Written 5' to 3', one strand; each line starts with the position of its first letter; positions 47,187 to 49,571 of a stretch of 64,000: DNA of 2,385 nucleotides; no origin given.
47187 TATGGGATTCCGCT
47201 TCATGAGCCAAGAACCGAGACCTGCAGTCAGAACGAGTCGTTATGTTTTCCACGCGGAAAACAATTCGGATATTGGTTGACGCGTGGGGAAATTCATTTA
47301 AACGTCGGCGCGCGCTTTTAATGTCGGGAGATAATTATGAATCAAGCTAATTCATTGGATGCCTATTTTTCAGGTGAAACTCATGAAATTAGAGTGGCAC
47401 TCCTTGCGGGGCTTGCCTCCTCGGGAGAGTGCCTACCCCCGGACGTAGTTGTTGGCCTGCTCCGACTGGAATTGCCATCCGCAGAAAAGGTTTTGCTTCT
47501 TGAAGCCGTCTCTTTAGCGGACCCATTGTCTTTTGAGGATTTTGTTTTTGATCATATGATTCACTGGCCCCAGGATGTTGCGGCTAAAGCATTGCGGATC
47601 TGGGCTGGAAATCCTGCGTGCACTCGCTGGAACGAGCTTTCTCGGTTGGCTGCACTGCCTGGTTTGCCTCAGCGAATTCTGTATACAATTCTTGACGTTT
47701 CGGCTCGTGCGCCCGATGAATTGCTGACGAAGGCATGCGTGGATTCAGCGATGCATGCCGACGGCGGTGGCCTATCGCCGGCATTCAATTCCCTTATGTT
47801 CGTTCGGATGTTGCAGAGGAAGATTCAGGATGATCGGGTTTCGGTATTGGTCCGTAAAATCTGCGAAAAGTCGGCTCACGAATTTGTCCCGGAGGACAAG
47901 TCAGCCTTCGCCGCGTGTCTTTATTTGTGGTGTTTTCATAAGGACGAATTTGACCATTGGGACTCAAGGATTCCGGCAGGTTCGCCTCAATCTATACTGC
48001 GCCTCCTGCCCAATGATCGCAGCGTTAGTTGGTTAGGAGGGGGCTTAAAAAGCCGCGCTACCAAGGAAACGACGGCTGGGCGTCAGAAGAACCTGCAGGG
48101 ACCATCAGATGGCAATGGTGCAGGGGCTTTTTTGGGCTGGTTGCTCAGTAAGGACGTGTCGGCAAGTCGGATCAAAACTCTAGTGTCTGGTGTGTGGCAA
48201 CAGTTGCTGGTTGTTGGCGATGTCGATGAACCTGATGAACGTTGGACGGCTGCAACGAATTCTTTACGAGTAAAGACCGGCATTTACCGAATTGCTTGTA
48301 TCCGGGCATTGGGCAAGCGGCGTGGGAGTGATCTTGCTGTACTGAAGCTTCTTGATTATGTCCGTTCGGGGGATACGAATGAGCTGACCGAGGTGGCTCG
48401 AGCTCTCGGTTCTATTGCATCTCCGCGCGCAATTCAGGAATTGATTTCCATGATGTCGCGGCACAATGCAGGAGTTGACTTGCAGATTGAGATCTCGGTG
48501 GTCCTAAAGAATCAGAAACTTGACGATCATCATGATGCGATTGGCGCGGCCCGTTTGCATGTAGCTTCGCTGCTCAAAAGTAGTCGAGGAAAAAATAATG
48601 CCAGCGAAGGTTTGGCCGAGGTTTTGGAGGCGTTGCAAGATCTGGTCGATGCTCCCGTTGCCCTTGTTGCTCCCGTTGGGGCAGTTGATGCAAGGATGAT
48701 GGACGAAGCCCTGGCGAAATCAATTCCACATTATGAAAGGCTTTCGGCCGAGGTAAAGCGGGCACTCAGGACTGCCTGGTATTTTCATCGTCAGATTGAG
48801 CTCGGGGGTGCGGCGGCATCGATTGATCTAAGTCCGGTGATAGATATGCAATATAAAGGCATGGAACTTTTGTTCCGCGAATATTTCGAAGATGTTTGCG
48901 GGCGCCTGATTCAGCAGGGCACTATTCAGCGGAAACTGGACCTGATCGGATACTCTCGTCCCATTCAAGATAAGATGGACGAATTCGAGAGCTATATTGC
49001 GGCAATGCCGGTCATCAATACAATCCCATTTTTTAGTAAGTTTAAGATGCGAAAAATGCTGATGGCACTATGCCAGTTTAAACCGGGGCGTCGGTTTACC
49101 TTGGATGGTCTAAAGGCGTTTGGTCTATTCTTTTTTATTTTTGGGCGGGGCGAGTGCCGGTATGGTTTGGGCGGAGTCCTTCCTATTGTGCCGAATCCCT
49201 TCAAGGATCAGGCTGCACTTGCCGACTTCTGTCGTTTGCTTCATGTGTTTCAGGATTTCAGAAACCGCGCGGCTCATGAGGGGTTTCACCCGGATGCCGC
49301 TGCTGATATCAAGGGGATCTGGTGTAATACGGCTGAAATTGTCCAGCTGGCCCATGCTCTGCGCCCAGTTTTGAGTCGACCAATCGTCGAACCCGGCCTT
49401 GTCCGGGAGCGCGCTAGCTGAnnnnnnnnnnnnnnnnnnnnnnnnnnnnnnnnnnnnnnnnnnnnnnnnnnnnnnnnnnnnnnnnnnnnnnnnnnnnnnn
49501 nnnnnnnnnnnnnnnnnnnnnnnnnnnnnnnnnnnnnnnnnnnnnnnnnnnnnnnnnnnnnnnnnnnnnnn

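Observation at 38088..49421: Operon-like cluster wrapping TamB and a giant Omp85 in three uncharacterised cytoplasmic-type proteins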

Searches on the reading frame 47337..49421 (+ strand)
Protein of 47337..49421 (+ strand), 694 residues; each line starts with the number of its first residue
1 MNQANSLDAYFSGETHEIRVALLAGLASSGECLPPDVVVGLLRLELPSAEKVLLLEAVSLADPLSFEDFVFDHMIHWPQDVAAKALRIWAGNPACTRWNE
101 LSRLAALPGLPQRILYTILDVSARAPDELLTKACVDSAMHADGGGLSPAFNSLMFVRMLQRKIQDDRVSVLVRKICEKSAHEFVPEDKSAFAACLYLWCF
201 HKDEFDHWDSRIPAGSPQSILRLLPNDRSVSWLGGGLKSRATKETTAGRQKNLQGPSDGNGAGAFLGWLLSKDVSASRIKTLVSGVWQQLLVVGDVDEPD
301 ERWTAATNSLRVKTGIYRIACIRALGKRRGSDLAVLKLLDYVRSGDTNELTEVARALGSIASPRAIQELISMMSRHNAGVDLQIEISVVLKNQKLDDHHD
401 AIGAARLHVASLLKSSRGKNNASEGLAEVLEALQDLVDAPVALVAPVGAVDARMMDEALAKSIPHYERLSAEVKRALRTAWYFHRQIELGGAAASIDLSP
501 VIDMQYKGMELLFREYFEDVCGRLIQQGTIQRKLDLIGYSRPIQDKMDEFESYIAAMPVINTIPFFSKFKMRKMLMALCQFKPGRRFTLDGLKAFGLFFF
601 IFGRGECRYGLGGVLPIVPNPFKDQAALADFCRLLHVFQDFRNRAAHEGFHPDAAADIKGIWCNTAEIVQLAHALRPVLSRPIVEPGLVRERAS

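Call 3: search_protein_families(library=pfam, proteins=[window:47337-49421:+], max_evalue=0.01)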
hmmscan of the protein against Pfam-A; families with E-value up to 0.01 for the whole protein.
window:47337-49421:+ (694 aa): 1 family
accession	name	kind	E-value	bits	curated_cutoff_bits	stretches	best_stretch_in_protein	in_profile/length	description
PF13646.12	HEAT_2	-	1.1e-05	26.1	27.7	1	318-375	17-73/88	HEAT repeats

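Call 12: search_protein_families(library=ncbifam, proteins=[window:47337-49421:+], max_evalue=0.1)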
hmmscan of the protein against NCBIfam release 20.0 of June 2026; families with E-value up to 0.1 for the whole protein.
window:47337-49421:+ (694 aa): 1 family
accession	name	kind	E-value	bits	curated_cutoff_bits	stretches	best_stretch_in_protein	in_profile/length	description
TIGR03185.1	DNA_S_dndD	equivalog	0.087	11.3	245.85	0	347-422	404-478/650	DNA sulfur modification protein DndD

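Call 13: search_protein_families(library=padloc, proteins=[window:47337-49421:+], max_evalue=0.1)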
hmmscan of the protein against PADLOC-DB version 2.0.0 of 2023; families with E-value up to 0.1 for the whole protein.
window:47337-49421:+ (694 aa): 0 families

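Call 21: find_homologous_proteins(query=window:47337-49418:+, max_evalue=0.001)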
Query window:47337-49418:+ (694 aa): 74 proteins with E <= 0.001 among 8000 candidates.
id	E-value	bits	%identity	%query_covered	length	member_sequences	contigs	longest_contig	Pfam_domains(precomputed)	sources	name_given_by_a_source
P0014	0.0e+0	1499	95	100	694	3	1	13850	PF13646.13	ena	-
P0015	0.0e+0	1133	73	100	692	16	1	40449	-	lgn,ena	-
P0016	0.0e+0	1110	71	100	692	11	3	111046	PF13646.13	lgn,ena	-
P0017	0.0e+0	1085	69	100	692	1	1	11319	-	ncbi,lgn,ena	-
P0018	0.0e+0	1053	68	100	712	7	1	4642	-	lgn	-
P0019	5.5e-289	978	64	100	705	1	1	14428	-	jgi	jgi:hypothetical protein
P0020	1.9e-286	970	64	100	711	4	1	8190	-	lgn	-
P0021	9.4e-279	945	62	99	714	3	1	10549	PF13646.13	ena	-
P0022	2.1e-277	940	62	100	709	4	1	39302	PF13646.13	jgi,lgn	-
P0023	8.7e-219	746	54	99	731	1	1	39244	PF13646.13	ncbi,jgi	ncbi:MAG: hypothetical protein RIQ81_1433 [Pseudomonadota bacterium]|jgi:hypothetical protein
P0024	5.1e-207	707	51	99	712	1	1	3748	PF13646.13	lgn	-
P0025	1.6e-205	703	51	99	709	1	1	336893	PF13646.13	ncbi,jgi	jgi:hypothetical protein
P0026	2.7e-133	464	51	53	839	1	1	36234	-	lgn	-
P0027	5.8e-133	463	49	54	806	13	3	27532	-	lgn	-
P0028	2.6e-132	461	50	53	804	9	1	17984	-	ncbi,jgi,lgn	jgi:hypothetical protein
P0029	2.7e-132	461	49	57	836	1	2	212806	-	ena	-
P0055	7.2e-121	423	48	54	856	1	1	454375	-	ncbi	ncbi:MAG: hypothetical protein R3B45_02855 [Bdellovibrionota bacterium]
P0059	3.4e-120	421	46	53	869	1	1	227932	-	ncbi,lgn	-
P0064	4.2e-118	414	48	52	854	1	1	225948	-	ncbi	-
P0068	1.4e-117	412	36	99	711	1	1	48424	-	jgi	jgi:hypothetical protein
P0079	8.8e-109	383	47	52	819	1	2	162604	-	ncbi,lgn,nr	ncbi:MAG: hypothetical protein H6618_04445 [Deltaproteobacteria bacterium]|nr:hypothetical protein [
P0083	2.9e-103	365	44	59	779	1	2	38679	-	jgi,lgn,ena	-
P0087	9.2e-66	241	37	44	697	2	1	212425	-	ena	-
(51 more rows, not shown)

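Call 22: find_encoding_contigs(protein=P0055, flank=10000, max_places=2)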
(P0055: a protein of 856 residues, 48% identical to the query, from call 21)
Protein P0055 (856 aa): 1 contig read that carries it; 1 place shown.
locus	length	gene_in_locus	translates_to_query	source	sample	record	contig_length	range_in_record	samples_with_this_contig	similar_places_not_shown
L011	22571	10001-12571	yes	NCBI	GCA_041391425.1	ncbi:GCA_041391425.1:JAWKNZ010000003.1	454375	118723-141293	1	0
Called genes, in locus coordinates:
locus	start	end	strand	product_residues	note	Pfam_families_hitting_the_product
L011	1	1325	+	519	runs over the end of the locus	PF01637:ATPase_2 (faint), PF05729:NACHT (weak), PF13401:AAA_22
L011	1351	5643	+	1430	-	PF04357:TamB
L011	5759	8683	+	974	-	PF08479:POTRA_2 (faint), PF07244:POTRA, PF01103:Omp85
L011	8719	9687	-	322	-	-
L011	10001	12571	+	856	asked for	-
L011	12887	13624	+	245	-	PF00106:adh_short, PF08659:KR, PF13561:adh_short_C2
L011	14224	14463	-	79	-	PF26549:Tricorn_N, PF07676:PD40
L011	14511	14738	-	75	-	PF07676:PD40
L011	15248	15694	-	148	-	-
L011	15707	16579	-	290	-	PF13103:TonB_2, PF03544:TonB_C (weak)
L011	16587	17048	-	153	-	PF02472:ExbD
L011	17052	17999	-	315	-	PF01618:MotA_ExbB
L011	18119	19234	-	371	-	PF01075:Glyco_transf_9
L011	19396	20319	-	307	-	PF06114:Peptidase_M78 (weak)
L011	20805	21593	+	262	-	PF01618:MotA_ExbB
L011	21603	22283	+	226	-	PF13677:MotB_plug, PF00691:OmpA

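Call 23: find_encoding_contigs(protein=P0068, flank=10000, max_places=2)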
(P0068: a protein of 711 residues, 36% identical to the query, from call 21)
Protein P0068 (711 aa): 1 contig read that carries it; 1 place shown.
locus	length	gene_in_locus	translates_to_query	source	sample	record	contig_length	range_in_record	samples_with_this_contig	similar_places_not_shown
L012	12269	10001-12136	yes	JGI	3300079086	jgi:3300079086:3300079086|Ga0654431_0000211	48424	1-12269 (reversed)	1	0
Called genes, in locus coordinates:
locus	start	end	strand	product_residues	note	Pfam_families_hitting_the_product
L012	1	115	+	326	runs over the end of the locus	PF14559:TPR_19 (faint)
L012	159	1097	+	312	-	-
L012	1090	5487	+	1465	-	PF04357:TamB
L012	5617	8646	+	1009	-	PF08479:POTRA_2 (faint), PF07244:POTRA, PF01103:Omp85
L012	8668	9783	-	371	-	-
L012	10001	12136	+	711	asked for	-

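Call 24: find_encoding_contigs(protein=P0087, flank=10000, max_places=2)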
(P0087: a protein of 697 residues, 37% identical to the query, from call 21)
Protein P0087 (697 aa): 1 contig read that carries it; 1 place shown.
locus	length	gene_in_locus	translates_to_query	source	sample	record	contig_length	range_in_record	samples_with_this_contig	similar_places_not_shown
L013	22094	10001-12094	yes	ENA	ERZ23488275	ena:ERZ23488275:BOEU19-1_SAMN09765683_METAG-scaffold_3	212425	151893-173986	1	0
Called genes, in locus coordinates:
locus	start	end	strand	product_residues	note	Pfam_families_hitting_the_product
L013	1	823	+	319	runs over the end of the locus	-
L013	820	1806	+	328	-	PF13401:AAA_22 (weak)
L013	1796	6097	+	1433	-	PF04357:TamB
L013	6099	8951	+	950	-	PF08479:POTRA_2 (faint), PF07244:POTRA, PF01103:Omp85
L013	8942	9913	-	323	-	-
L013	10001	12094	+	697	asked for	-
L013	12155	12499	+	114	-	-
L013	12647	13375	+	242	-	PF00106:adh_short, PF01370:Epimerase, PF08659:KR, PF13561:adh_short_C2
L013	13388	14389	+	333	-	PF08545:ACP_syn_III, PF08541:ACP_syn_III_C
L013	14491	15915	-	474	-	PF26550:Tricorn_2nd, PF25174:Beta-prop_THOC3 (weak), PF26549:Tricorn_N, PF07676:PD40, PF26549:Tricorn_N, PF07676:PD40, PF26549:Tricorn_N, PF07676:PD40, +5 more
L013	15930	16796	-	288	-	PF13103:TonB_2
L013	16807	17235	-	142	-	PF02472:ExbD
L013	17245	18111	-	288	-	PF01618:MotA_ExbB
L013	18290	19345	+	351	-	PF04055:Radical_SAM, PF06968:BATS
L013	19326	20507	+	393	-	PF00155:Aminotran_1_2, PF00202:Aminotran_3 (weak)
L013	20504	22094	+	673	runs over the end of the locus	PF13500:AAA_26, PF00202:Aminotran_3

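Call 29: search_solved_structures(query=A2, max_evalue=1)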
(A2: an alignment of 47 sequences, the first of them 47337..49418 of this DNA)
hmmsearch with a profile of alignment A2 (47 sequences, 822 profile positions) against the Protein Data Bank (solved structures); distinct sequences matched with E-value up to 1: 16.
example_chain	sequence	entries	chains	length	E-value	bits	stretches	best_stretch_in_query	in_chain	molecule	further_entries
9sah_A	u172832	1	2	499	7.6e-05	24.8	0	431-505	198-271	E4-NB2 synthetic fusion protein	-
4zv6_A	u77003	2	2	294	0.0088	18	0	433-505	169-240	AlphaRep-7 | alpha-Rep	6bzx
6gx7_E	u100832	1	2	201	0.013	17.4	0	426-505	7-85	iiiA5 ALPHAREP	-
6gwc_C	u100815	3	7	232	0.021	16.7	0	427-505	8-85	iE5 ALPHAREP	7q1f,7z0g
4xl5_C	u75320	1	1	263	0.035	16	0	413-505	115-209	bGFP-A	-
9s3p_E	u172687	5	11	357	0.25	13.2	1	314-429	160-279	Iron-regulated surface determinant protein H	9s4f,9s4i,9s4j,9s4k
8aw4_A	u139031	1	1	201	0.26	13.1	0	427-514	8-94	ALPHAREP bB-E3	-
7w81_A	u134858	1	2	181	0.28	13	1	322-429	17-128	Iron-regulated surface determinant protein H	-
7xld_A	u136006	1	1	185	0.3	12.9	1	322-429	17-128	Iron-regulated surface determinant protein H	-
4xs0_C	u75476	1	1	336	0.34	12.7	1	314-429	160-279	Iron-regulated surface determinant protein H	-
4ij2_E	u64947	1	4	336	0.34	12.7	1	314-429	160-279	Iron-regulated surface determinant protein H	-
6tb2_D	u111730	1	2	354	0.35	12.7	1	315-429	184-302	Cell wall surface anchor family protein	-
4zr7_A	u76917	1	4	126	0.57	12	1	524-603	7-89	Sensor histidine kinase ResE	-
9rhz_A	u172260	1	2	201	0.7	11.7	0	427-505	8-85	ALPHAREP bE5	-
5dcq_A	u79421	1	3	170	0.74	11.6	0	427-508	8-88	artificial repeat proteins (alphaREP3)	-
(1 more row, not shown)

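Call 47: predict_structure(alignment_id=A2)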
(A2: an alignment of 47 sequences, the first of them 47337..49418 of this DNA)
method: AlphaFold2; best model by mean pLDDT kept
length: 694 residues; sequences in the alignment: 47
mean_pLDDT: 86.2   pTM: 0.60
mean pLDDT of the five models: 86.2, 84.8, 84.0, 82.8, 82.7
residues with pLDDT >= 90: 387; 70-90: 236; 50-70: 34; < 50: 37
segments of 3 or more residues with pLDDT < 50: 236-256, 440-446, 687-694
pLDDT, mean of each block of 10 residues (from residue 1): 73 93 90 87 92 92 86 89 94 89 91 94 93 94 80 95 94 92 84 94 92 85 84 58 44 52 89 89 93 94 93 94 95 94 92 97 95 92 95 91 91 83 86 85 48 91 94 93 85 71 94 89 85 88 91 88 83 90 75 91 90 84 88 92 82 68 94 89 56 37
secondary structure, 60 per line:
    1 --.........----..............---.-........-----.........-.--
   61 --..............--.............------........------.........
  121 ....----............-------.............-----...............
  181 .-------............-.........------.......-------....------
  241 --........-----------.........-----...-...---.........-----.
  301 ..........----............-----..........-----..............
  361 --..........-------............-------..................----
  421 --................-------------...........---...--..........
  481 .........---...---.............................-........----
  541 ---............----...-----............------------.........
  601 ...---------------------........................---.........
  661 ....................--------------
elements in order (helices of 4 or more, strands of 3 or more residues): H3-11 H16-29 H35-42 H48-56 H63-76 H79-91 H98-105 H112-124 H129-140 H148-160 H166-181 H189-200 H202-210 H217-223 H231-234 H243-250 H262-270 H286-294 H300-310 H315-326 H332-341 H347-360 H363-372 H380-391 H399-416 H423-438 H452-462 H471-489 H499-527 H529-536 H544-555 H568-579 H592-603 H625-648 H652-680

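Call 50: fold_search(model_id=the predicted structure, library=pdb)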
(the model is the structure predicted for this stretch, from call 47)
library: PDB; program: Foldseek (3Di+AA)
matches with E <= 10: 775; with E <= 0.001: 0
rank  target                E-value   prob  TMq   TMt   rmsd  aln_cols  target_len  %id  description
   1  7rw8_A                4.5e-03  0.98  0.17  0.20  26.4       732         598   11  AP2 bound to heparin in the closed conformation (released 2022-03-30)
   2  8rbz_d                4.7e-03  0.97  0.17  0.14  29.2       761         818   13  Structure of Integrator-PP2A-SOSS-CTD post-termination complex (released 2024-02-07)
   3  4c0p_A                5.7e-03  0.97  0.19  0.15  31.5       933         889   11  Unliganded Transportin 3 (released 2014-01-22)
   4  4rv1_F                6.1e-03  0.99  0.15  0.22  26.4       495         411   18  Crystal Structure of Engineered Protein. Northeast Structural Genomics Consortium (NESG) Target OR497. (released 2014-12-10)
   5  7pks_d                7.0e-03  0.98  0.19  0.16  31.8       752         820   12  Structural basis of Integrator-mediated transcription regulation (released 2021-12-08)
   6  4c0p_D                1.2e-02  0.94  0.18  0.15  31.7       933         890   11  Unliganded Transportin 3 (released 2014-01-22)
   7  6oxl_A                1.6e-02  0.95  0.17  0.20  25.4       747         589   11  CRYO-EM STRUCTURE OF PHOSPHORYLATED AP-2 (mu E302K) BOUND TO NECAP IN THE PRESENCE OF SS DNA (released 2019-09-11)
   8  7rwc_A                2.3e-02  0.90  0.17  0.19  26.9       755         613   12  AP2 bound to the APA domain of SGIP and heparin; partial signal subtraction and symmetry expansion (released 2022-03-30)
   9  7ycx_D                2.3e-02  0.77  0.15  0.13  29.8       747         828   13  The structure of INTAC-PEC complex (released 2023-03-15)
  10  7rwb_A                2.7e-02  0.89  0.17  0.19  26.7       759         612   12  AP2 bound to the APA domain of SGIP in the presence of heparin (released 2022-03-30)
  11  8yjb_G                3.0e-02  0.63  0.15  0.12  30.2       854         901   13  Cryo-EM structure of the human DSS1-INTAC complex (released 2025-03-05)
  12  4xrk                  3.5e-02  0.75  0.18  0.15  30.2       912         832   10  Crystal Structure of Importin Beta in a Polyethylene Glycol Condition (released 2016-01-27)
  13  6fsq                  3.7e-02  1.00  0.19  0.33  21.0       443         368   15  Structure of A3_bGFPD, an artificial bi-domain protein based on two different alphaRep domains : A3 and a GFP binding do (released 2018-08-08)
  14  6ted_Q                3.7e-02  0.72  0.16  0.13  29.6       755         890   10  Structure of complete, activated transcription complex Pol II-DSIF-PAF-SPT6 uncovers allosteric elongation activation  (released 2020-07-22)
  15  8ei9_A                3.8e-02  0.87  0.15  0.20  26.2       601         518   11  Crystal structure of beta-catenin and the MDM2 p53-binding domain in complex with H332, a Helicon Polypeptide (released 2023-10-25)
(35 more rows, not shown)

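Call 55: find_encoding_contigs(protein=P0079, flank=10000, max_places=1)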
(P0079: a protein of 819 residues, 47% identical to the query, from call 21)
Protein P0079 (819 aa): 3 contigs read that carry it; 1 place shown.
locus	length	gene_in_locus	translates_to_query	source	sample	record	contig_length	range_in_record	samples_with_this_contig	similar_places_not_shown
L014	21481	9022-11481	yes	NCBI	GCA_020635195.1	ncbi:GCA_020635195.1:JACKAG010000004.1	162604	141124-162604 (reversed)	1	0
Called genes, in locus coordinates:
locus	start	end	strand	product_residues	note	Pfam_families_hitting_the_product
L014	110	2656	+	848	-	PF01807:Zn_ribbon_DnaG (weak), PF06048:DUF927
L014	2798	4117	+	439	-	PF00589:Phage_integrase (faint)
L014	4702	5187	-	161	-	PF00072:Response_reg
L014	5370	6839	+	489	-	PF01761:DHQ_synthase, PF24621:DHQS_C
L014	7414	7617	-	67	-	-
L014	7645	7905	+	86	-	-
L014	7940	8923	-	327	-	-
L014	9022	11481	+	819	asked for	-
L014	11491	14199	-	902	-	PF00211:Guanylate_cyc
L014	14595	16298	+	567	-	PF00664:ABC_membrane (weak), PF02463:SMC_N (weak), PF00005:ABC_tran, PF13304:AAA_21 (weak)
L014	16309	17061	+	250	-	-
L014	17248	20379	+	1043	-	PF00082:Peptidase_S8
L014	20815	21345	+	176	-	PF19502:DUF6036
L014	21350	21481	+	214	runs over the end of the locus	-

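Call 56: find_encoding_contigs(protein=P0059, flank=10000, max_places=1)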
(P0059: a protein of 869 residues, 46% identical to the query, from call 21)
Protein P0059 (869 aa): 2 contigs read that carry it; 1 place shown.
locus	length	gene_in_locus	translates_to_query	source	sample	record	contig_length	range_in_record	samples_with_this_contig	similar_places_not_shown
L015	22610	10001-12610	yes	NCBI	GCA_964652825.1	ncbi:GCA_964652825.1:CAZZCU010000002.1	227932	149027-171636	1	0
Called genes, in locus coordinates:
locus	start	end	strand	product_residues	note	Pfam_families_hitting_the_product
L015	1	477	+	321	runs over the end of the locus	-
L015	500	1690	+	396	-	PF00931:NB-ARC (weak), PF13191:AAA_16 (faint), PF20720:nSTAND3 (weak), PF25201:nSTAND6 (weak), PF13401:AAA_22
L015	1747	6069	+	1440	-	PF13116:YhdP (weak), PF04357:TamB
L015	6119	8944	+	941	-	PF08478:POTRA_1 (faint), PF08479:POTRA_2 (faint), PF07244:POTRA, PF01103:Omp85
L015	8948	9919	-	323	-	-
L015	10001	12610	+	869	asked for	-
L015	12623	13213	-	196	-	-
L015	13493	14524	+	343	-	PF08545:ACP_syn_III, PF08541:ACP_syn_III_C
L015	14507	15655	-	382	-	PF00657:Lipase_GDSL (faint)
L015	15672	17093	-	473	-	PF04052:TolB_N (faint), PF00930:DPPIV_N (faint), PF26549:Tricorn_N, PF07676:PD40, PF26550:Tricorn_2nd (weak), PF26549:Tricorn_N, PF07676:PD40, PF26549:Tricorn_N (weak), +1 more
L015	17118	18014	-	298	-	PF13103:TonB_2, PF03544:TonB_C (weak)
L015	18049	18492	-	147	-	PF02472:ExbD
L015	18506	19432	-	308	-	PF01618:MotA_ExbB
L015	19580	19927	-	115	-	-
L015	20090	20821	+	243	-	-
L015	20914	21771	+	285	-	-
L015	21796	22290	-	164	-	PF01878:EVE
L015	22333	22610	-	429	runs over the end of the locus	PF00285:Citrate_synt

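Call 57: find_encoding_contigs(protein=P0083, flank=10000, max_places=1)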
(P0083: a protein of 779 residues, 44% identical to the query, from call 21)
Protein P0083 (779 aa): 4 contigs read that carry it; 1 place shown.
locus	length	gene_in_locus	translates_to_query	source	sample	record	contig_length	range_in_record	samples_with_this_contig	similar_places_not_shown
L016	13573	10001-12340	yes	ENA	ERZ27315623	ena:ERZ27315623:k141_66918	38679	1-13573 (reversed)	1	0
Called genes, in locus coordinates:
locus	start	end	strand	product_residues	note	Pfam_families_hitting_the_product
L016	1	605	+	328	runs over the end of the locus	-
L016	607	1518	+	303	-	PF13401:AAA_22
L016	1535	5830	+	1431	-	PF04357:TamB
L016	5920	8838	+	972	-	PF08479:POTRA_2 (faint), PF07244:POTRA, PF01103:Omp85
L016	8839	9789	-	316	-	-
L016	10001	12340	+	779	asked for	-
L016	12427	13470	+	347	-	PF08545:ACP_syn_III, PF08541:ACP_syn_III_C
